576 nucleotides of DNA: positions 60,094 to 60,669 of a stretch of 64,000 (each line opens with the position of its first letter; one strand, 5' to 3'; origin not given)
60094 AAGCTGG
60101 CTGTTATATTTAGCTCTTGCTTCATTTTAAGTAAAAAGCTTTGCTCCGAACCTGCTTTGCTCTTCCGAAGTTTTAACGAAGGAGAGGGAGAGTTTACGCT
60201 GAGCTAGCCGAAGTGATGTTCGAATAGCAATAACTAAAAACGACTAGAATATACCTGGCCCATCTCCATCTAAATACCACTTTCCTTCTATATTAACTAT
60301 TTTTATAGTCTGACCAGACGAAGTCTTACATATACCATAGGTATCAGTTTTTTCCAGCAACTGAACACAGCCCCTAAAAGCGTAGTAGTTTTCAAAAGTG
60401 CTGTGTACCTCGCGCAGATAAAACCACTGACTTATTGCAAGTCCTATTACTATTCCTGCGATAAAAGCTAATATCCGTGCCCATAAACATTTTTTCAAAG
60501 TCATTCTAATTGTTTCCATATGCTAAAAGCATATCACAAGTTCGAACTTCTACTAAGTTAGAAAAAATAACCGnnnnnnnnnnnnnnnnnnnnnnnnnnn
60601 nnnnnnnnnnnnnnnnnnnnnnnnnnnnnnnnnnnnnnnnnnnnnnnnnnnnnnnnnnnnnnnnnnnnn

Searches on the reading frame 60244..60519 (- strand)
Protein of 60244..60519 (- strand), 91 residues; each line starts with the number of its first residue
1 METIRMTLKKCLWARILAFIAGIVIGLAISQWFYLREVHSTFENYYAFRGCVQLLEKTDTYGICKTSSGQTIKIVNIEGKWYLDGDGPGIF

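Call 14: search_protein_families(library=pfam, proteins=[window:60244-60519:-], max_evalue=0.01)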
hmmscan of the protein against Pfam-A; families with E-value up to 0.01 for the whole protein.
window:60244-60519:- (91 aa): 0 families

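Call 76: find_encoding_contigs(protein=window:60244-60519:-, flank=6000, max_places=8)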
Protein window:60244-60519:- (91 aa): no gene with exactly this product is on record in the collection.
